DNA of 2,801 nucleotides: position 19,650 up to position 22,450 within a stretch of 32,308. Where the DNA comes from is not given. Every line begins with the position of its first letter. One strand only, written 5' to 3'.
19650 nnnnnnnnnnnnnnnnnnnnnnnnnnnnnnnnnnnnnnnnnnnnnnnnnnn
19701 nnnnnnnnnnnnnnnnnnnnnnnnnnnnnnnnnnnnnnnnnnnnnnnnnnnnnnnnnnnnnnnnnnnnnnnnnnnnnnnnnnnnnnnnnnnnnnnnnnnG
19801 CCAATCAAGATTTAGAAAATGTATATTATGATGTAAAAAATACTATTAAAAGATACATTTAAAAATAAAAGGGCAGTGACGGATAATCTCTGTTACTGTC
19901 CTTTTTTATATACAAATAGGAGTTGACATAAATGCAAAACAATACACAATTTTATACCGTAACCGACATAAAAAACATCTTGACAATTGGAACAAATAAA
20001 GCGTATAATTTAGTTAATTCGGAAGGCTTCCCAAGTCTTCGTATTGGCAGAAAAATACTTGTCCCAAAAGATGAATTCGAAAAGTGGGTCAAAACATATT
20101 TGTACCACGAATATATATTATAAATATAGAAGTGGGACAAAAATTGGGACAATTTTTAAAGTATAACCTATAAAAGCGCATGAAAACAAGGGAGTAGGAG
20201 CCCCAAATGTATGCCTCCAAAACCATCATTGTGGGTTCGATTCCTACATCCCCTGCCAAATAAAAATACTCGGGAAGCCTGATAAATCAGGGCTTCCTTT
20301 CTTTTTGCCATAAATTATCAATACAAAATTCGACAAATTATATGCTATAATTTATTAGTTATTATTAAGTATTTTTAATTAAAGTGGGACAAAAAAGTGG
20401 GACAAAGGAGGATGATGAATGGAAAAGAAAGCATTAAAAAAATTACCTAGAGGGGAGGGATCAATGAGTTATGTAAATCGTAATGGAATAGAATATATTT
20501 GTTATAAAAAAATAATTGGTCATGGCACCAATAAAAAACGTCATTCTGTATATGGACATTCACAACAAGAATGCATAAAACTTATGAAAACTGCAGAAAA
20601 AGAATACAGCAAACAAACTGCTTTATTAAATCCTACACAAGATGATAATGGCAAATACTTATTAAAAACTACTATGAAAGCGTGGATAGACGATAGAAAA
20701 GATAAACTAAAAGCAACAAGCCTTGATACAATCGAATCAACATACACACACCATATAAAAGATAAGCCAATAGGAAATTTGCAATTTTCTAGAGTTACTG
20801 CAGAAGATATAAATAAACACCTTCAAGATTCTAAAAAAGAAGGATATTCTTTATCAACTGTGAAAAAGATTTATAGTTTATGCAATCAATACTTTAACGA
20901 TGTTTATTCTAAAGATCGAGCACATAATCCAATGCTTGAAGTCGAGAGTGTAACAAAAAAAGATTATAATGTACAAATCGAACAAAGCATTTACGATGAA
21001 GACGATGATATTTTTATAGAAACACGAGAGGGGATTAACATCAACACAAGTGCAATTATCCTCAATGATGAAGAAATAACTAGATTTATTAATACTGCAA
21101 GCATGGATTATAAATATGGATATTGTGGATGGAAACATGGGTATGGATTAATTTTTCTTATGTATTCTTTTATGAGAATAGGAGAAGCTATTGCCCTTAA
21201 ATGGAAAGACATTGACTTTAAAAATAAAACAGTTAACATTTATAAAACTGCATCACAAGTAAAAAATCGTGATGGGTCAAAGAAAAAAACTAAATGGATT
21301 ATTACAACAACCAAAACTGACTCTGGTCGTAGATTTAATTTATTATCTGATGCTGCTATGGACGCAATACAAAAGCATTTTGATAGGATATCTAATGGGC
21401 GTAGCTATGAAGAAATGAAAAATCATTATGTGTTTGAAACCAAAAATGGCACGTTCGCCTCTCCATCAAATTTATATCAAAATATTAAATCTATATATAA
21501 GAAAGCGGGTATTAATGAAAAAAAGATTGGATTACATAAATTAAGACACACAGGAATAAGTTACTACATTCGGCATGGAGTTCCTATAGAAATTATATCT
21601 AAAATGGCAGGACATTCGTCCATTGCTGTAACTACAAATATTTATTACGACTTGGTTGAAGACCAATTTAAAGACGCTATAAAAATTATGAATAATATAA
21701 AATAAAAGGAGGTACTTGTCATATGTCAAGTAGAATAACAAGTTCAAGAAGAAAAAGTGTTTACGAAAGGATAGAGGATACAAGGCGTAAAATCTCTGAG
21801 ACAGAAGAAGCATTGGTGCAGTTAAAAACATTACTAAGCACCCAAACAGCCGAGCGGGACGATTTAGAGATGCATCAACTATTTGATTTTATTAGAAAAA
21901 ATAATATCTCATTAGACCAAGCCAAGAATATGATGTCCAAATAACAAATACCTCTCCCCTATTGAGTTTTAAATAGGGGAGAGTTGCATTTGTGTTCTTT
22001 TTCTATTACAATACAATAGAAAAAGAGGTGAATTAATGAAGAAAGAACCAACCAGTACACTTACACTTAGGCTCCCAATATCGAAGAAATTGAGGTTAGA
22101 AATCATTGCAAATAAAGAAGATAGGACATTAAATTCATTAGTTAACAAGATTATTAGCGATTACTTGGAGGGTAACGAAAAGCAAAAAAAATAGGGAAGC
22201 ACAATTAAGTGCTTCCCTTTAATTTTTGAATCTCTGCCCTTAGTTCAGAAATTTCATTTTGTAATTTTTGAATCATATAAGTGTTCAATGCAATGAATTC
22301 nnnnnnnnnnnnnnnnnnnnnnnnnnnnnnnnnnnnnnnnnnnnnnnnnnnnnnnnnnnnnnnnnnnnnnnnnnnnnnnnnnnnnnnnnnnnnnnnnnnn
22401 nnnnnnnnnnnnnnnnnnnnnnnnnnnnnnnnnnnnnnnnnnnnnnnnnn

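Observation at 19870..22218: Terminator-bounded integration cassette (xis - attP with tRNA 3' end and arm repeats - int - orf - RHH) inserted between a virulent-style DNA-metabolism module and the tail operon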

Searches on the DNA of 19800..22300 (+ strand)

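Call 5: search_dna_similar(query=window:19800-22300:+, collection=phages, mode=near)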
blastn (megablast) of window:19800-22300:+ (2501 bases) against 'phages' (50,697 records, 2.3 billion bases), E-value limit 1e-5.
No match.

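Call 8: search_rna_families(source=window, start=19800, end=22300, threshold=evalue, max_evalue=10, show_alignments=3)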
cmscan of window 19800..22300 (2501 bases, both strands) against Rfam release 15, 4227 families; matches with E-value up to 10: 12.
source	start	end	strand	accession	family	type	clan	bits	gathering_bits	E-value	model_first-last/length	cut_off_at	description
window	22187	22255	-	RF01489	sbrA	Gene; sRNA;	-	27.2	45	0.0078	1-71/71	no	Listeria sRNA sbrA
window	21939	22064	-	RF02729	JA01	Gene; sRNA;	-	24.4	111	0.38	1-153/153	no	Aggregatibacter sRNA JA01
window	22172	22225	+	RF02066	STnc320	Gene; sRNA;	-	21.4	50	0.67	1-55/55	no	Salmonella enterica sRNA STnc320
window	21676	21725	+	RF02934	caiA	Gene; sRNA;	-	21.3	55.5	2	1-78/78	no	caiA RNA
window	19811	19913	+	RF02029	sraA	Gene; sRNA;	-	20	56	7.4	1-95/95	no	sraA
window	22172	22224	+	RF01489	sbrA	Gene; sRNA;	-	19.4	45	0.92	1-71/71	no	Listeria sRNA sbrA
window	20183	20329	-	RF01770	rimP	Cis-reg; leader;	-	19.2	47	6.3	1-102/102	no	Gammaprotebacteria rimP leader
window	19862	19910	+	RF00143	mir-6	Gene; miRNA;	CL00083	18.2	58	8.1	1-74/74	no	mir-6 microRNA precursor family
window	21942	21993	-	RF03865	mir-7637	Gene; miRNA;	-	17.7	88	6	1-68/68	no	mir-7637 microRNA precursor family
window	20898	20926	-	RF00390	TYMV_upPK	Cis-reg;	-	16.7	38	5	1-23/23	no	turnip yellow mosaic virus upstream pseudo-knot (TYMV_upPK)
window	22243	22274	-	RF01177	snR67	Gene; snRNA; snoRNA; CD-box;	CL00053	14.6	55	9.3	47-83/83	no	Small nucleolar RNA snR67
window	20231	20247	+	RF00023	tmRNA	Gene;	CL00001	9.2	47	0.66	347-363/374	no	transfer-messenger RNA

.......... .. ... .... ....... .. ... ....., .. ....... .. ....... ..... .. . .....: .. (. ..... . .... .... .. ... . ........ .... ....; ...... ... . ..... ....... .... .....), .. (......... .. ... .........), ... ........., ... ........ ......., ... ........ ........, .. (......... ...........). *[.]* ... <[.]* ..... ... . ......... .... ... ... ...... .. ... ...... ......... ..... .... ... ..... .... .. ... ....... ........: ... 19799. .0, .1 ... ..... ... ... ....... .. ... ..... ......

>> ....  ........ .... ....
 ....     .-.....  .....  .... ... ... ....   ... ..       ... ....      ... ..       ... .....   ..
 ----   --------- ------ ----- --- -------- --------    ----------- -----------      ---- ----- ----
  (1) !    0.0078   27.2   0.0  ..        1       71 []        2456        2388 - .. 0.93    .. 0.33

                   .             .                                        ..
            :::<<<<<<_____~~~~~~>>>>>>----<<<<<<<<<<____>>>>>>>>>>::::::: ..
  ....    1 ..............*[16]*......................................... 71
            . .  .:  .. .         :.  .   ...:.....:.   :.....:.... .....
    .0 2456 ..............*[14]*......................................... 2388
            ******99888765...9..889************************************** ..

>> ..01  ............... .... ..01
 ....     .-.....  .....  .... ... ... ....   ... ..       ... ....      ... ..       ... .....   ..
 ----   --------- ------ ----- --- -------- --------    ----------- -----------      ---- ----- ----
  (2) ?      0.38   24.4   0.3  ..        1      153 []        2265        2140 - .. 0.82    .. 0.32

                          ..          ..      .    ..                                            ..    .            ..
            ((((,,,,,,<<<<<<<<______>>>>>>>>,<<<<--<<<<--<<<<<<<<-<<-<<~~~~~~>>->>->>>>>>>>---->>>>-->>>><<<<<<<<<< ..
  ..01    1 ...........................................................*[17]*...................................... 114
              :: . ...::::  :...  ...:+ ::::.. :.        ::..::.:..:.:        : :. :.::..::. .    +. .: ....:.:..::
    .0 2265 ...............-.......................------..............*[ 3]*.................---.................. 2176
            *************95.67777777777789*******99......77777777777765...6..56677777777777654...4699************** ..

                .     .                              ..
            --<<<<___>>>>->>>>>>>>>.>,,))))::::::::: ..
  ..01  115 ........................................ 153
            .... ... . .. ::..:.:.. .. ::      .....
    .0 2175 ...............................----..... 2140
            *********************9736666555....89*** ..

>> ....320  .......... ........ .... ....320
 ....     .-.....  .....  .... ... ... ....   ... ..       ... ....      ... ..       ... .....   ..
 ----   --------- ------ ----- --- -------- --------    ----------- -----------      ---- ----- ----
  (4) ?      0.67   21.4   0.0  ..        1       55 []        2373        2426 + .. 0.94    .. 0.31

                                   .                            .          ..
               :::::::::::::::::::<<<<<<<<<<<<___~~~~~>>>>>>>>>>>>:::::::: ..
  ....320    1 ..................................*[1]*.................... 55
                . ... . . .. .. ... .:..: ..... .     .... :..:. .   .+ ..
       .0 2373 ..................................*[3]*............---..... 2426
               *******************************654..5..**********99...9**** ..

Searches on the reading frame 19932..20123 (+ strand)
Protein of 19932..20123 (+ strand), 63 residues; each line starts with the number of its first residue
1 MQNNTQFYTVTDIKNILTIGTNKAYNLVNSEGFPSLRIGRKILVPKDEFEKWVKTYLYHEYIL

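Call 7: search_protein_families(library=pfam, proteins=[window:19932-20120:+], max_evalue=0.01)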
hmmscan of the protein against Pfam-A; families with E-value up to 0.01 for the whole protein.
window:19932-20120:+ (63 aa): 1 family
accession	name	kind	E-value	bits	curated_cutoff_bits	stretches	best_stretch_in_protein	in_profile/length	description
PF12728.13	HTH_17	-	6.3e-10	39.6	27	1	7-54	1-48/51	Helix-turn-helix domain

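Call 31: search_protein_families(library=phrogs, proteins=[window:19932-20120:+], max_evalue=0.01)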
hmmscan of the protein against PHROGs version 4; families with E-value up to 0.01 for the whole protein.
window:19932-20120:+ (63 aa): 5 families
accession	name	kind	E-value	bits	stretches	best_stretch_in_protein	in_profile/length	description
phrog_7338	-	unknown function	5e-08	34.1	1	4-55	27-79/87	-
phrog_6401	-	DNA, RNA and nucleotide metabolism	2.2e-05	25.2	1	6-56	8-59/64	DNA binding protein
phrog_668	-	DNA, RNA and nucleotide metabolism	9.2e-05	23.2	1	6-56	62-113/181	HTH DNA binding protein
phrog_66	-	integration and excision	0.00013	22.8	1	3-55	89-142/412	excisionase and transcriptional regulator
phrog_989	-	unknown function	0.0045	17.8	1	4-28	3-27/70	-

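Call 56: find_encoding_contigs(protein=window:19932-20123:+, flank=10000, max_places=10)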
Protein window:19932-20123:+ (63 aa): 4 contigs read that carry it; 4 places shown.
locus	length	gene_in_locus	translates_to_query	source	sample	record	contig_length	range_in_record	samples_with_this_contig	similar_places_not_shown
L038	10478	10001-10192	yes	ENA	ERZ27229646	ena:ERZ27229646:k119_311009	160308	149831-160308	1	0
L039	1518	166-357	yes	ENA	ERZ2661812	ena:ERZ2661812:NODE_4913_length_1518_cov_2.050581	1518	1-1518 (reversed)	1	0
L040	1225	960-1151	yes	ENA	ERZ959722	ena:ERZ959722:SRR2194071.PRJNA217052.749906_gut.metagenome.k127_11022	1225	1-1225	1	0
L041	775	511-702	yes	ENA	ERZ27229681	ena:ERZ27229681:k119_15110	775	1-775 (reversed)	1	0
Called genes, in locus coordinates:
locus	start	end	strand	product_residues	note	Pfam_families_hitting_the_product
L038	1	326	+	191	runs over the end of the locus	-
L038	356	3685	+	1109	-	PF02811:PHP, PF07733:DNA_pol3_alpha, PF17657:DNA_pol3_finger, PF14579:HHH_6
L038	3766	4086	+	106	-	-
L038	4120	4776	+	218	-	PF03477:ATP-cone, PF13597:NRDD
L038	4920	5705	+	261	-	PF01541:GIY-YIG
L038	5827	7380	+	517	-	PF13597:NRDD, PF01228:Gly_radical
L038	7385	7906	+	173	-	PF13353:Fer4_12, PF04055:Radical_SAM (weak)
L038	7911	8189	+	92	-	-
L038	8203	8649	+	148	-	PF00692:dUTPase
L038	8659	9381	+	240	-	PF02511:Thy1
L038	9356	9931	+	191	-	-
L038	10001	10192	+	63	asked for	PF12728:HTH_17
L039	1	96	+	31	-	?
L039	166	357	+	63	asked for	PF12728:HTH_17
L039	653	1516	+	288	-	?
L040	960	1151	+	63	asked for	PF12728:HTH_17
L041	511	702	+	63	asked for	PF12728:HTH_17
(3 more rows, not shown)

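Call 67: search_protein_families(library=ncbifam, proteins=[window:19932-20120:+], max_evalue=0.1)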
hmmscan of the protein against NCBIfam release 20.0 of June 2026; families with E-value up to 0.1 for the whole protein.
window:19932-20120:+ (63 aa): 3 families
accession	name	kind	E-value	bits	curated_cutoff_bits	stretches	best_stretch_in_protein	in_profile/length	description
TIGR01764.1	excise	domain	1.4e-06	28.6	28.8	1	7-54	1-48/49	excisionase family DNA-binding protein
NF047737.1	antiphage_MADS1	equivalog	0.00022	21.4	80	1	7-53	3-49/49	methylation-associated defense system helix-turn-helix domain-containing protein MAD1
NF047858.1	ICEBs1XisBacil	equivalog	0.0025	17.5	100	1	6-29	1-24/61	ICEBs1 excisionase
